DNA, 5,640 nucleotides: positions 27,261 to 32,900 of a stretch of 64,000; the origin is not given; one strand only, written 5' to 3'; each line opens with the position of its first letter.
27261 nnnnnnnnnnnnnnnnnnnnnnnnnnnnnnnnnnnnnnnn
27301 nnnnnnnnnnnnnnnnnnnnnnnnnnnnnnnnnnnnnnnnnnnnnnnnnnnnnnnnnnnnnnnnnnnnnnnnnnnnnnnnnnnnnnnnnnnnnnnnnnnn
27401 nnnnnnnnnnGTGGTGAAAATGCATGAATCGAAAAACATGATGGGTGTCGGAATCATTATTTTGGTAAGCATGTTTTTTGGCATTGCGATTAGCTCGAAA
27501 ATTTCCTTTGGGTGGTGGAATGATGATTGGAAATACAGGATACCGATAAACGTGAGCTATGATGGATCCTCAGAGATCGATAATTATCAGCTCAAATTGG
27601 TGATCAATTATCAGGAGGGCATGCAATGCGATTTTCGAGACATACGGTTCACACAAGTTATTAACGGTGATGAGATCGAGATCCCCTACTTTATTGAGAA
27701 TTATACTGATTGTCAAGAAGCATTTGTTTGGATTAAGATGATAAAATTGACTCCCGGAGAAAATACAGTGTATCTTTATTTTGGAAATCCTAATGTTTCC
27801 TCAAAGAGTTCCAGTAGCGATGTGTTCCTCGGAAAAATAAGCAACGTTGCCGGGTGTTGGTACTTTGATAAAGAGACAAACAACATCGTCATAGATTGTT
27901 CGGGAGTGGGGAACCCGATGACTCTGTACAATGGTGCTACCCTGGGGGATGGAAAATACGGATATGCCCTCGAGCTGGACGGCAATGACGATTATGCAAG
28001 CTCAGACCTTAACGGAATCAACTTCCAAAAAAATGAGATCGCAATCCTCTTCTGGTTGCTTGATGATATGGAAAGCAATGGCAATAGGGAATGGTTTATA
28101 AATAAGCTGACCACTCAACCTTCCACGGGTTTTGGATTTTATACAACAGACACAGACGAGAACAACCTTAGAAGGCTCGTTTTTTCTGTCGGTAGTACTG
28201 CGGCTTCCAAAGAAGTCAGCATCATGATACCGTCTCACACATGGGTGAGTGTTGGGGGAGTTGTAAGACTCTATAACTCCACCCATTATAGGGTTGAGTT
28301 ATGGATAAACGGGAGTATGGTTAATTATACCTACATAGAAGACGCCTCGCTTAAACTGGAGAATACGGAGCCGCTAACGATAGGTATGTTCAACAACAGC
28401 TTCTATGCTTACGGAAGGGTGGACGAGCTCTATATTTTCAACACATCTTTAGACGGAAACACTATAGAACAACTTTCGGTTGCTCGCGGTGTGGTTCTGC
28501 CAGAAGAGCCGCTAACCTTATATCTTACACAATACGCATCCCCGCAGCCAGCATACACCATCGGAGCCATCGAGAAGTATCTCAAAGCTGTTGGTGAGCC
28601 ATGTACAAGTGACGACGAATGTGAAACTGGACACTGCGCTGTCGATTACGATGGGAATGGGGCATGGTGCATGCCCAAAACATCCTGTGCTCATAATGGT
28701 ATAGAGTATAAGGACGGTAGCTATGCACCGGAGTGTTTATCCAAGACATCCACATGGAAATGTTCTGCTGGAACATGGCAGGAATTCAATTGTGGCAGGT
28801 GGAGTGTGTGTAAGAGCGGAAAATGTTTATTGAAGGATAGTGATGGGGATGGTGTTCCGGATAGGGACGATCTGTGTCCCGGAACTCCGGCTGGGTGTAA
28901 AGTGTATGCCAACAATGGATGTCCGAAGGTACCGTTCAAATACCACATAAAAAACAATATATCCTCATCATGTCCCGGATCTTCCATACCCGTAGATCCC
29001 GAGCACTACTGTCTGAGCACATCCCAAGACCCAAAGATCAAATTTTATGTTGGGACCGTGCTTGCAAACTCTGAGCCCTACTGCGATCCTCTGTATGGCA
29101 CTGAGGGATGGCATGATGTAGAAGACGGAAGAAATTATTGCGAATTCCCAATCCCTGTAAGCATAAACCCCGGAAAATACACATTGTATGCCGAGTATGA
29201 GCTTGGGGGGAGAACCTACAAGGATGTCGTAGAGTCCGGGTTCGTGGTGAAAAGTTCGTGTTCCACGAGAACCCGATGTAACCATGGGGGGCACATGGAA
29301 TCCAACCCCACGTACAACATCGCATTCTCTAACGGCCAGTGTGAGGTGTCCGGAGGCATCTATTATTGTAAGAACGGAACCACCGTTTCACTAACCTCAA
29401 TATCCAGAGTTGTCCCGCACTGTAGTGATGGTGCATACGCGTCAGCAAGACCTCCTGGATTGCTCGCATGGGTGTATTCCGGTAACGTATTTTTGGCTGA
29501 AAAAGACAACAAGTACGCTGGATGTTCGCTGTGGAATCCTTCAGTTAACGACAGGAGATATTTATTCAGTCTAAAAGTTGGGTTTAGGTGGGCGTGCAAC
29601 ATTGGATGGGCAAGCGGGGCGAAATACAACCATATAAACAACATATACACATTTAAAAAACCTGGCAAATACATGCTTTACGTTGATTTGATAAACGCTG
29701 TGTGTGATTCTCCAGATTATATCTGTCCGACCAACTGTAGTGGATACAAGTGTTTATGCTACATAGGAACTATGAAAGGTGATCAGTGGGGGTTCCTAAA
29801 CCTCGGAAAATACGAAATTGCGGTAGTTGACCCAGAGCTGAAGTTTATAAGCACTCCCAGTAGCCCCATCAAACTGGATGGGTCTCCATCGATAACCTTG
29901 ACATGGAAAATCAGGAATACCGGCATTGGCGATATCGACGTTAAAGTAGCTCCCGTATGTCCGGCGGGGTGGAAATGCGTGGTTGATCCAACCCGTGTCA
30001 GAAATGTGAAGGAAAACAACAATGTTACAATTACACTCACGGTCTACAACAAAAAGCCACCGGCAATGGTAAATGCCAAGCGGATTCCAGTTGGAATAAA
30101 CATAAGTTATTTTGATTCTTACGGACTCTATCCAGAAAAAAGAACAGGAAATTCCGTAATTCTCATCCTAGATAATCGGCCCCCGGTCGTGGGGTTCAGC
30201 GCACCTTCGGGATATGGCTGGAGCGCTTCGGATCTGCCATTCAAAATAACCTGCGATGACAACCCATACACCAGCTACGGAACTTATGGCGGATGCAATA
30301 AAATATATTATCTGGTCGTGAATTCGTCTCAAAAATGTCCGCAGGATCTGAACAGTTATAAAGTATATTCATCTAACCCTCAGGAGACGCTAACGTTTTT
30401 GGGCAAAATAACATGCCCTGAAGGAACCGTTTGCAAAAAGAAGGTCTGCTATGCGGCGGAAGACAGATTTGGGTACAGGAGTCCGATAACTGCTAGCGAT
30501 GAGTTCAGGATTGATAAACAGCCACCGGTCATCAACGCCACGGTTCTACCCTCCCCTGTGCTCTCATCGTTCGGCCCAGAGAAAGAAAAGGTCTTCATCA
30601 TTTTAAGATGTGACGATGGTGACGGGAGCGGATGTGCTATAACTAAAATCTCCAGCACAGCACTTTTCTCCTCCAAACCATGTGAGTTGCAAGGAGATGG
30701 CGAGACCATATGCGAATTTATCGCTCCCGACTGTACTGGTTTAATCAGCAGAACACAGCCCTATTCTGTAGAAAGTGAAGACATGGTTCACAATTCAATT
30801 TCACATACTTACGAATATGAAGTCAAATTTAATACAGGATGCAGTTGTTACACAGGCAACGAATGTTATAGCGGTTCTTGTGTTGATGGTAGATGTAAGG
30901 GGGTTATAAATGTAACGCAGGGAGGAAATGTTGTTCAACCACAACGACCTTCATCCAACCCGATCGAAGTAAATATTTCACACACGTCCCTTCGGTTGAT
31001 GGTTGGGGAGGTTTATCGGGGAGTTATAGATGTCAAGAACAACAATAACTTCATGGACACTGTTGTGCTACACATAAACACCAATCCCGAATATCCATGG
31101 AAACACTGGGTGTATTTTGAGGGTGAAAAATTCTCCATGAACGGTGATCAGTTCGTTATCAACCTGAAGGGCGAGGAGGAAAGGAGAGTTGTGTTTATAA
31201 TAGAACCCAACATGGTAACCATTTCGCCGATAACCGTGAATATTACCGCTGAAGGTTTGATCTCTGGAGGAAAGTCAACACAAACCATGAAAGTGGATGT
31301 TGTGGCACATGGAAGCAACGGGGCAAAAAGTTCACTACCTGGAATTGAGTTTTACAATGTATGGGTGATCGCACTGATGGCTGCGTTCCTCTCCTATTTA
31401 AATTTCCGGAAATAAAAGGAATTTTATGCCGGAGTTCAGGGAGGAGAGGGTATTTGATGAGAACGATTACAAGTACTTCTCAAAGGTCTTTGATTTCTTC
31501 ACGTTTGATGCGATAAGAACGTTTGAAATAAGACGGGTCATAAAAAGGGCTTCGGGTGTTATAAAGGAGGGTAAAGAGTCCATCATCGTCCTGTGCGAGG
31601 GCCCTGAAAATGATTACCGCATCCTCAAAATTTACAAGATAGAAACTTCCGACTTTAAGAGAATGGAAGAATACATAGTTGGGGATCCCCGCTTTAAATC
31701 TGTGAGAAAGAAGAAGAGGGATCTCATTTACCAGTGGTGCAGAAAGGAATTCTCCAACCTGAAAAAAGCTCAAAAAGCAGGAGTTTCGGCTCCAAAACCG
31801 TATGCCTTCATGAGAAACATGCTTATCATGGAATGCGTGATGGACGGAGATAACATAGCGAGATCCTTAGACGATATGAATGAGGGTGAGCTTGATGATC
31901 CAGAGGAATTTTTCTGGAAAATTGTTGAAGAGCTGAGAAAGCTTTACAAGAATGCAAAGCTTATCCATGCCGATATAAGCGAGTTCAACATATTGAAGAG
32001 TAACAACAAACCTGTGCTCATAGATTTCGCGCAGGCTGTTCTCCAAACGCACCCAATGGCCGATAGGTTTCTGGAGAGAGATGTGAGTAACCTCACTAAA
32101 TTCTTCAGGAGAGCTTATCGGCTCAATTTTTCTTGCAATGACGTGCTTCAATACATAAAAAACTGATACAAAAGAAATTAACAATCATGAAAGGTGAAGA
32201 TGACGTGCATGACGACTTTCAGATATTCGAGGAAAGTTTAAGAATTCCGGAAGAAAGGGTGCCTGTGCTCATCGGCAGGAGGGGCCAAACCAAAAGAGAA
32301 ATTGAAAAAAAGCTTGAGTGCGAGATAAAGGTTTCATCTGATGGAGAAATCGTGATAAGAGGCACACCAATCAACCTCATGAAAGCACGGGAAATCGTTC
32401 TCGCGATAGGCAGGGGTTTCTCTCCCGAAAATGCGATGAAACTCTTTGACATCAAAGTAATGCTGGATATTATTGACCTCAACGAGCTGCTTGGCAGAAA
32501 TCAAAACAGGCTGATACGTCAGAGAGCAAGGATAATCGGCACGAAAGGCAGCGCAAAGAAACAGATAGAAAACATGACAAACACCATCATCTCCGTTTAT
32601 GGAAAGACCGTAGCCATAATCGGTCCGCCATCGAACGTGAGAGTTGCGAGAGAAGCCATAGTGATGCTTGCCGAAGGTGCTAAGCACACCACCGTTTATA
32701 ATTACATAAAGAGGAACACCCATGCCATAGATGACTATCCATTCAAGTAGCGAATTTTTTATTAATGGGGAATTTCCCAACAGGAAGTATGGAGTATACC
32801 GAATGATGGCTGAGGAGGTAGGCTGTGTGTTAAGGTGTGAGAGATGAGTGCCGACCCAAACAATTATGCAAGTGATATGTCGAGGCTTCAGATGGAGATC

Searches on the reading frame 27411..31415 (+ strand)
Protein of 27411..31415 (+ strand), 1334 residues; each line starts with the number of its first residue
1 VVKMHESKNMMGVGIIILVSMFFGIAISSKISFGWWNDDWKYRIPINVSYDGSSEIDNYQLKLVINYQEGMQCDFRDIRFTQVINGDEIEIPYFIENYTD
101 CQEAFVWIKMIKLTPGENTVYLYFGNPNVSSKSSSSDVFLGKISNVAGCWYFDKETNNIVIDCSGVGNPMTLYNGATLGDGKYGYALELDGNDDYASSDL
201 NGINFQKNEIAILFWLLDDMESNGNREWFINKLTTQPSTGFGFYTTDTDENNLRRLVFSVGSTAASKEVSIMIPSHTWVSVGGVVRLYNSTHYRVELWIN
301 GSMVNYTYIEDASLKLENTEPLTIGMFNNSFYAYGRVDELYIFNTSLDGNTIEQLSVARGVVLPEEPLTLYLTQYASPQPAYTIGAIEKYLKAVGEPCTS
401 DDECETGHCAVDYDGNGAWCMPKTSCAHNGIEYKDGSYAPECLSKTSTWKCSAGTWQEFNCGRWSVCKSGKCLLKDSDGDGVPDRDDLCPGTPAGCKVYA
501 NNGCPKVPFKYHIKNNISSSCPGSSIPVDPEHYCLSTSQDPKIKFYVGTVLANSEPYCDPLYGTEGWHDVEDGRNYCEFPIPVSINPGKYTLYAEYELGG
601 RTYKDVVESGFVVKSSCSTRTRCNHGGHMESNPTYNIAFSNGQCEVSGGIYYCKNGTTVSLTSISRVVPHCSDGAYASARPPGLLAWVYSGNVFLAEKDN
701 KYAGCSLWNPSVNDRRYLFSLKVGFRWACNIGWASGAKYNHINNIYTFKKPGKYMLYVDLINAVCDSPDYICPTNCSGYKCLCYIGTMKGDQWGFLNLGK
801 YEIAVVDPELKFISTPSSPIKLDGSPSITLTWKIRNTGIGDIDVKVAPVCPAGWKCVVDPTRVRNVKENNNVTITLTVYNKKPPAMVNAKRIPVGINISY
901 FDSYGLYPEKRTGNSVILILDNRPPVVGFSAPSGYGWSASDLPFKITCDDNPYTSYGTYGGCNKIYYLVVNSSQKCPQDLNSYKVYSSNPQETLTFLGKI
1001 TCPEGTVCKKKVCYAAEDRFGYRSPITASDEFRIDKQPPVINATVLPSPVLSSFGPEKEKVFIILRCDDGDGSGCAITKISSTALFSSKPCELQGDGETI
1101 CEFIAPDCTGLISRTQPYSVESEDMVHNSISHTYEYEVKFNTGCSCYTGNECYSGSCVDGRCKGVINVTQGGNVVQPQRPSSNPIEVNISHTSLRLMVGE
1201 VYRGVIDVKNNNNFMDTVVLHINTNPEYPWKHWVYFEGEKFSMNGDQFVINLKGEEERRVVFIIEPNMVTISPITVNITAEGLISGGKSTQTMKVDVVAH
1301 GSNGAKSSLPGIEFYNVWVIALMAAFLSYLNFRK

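Call 7: search_protein_families(library=pfam, proteins=[window:27411-31415:+], max_evalue=0.01)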
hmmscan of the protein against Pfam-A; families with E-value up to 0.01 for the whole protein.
window:27411-31415:+ (1334 aa): 3 families
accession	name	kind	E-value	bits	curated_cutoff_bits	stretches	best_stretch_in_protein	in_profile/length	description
PF10102.14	DUF2341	-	6.7e-10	39.7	23.4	1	74-139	1-65/84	Domain of unknown function (DUF2341)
PF13385.13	Laminin_G_3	-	1.5e-06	28.9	27.6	1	190-352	1-150/151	Concanavalin A-like lectin/glucanases superfamily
PF10633.15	NPCBM_assoc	-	0.0038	17.8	24.4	0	843-878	23-58/78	NPCBM-associated, NEW3 domain of alpha-galactosidase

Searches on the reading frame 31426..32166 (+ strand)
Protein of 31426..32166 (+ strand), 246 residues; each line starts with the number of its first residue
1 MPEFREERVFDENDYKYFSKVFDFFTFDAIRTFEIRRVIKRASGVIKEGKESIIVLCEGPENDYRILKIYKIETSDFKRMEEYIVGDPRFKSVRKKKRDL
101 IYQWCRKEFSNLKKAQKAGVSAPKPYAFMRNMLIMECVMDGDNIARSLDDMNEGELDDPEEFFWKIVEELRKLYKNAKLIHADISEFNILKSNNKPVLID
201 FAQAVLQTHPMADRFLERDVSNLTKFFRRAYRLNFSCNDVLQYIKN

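Call 7: search_protein_families(library=pfam, proteins=[window:31426-32166:+], max_evalue=0.01)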
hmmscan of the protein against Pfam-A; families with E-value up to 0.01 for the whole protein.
window:31426-32166:+ (246 aa): 5 families
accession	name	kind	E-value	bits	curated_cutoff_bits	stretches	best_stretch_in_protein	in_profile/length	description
PF01163.29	RIO1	-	1.5e-53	181.6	22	1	61-235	9-182/187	RIO domain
PF06293.20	Kdo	-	0.00017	21.6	21.3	1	105-244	58-204/207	Lipopolysaccharide kinase (Kdo/WaaP) family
PF00069.31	Pkinase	-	0.00018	21.4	31.7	1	104-205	44-146/263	Protein kinase domain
PF01636.29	APH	-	0.002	18.3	23.2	0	155-206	146-199/239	Phosphotransferase enzyme family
PF17667.7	Pkinase_fungal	-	0.0047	16.1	24.1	1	165-204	294-339/387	Fungal protein kinase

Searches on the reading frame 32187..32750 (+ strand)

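Call 7: search_protein_families(library=pfam, proteins=[window:32187-32750:+], max_evalue=0.01)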
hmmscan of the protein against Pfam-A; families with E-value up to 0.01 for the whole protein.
window:32187-32750:+ (187 aa): 5 families
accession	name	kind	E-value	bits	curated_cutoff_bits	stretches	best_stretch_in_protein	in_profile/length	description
PF00013.35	KH_1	-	1.4e-16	60.5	21.5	2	16-72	2-65/66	KH domain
PF21800.4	KH_KRR1_2nd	-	1.5e-15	57.4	27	1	92-159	2-68/91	KRR1 small subunit processome component, second KH domain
PF22891.2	KH_PNO1_2nd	-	6e-12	46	27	1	94-175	6-84/90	Eukaryotic type KH-domain (KH-domain type I) (327.11.2)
PF22675.2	KH-I_KHDC4-BBP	-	8e-06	26.1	30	1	113-148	8-43/76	KHDC4/BBP-like, KH-domain type I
PF07650.23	KH_2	-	2.5e-05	24.4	22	0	22-57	33-68/78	KH domain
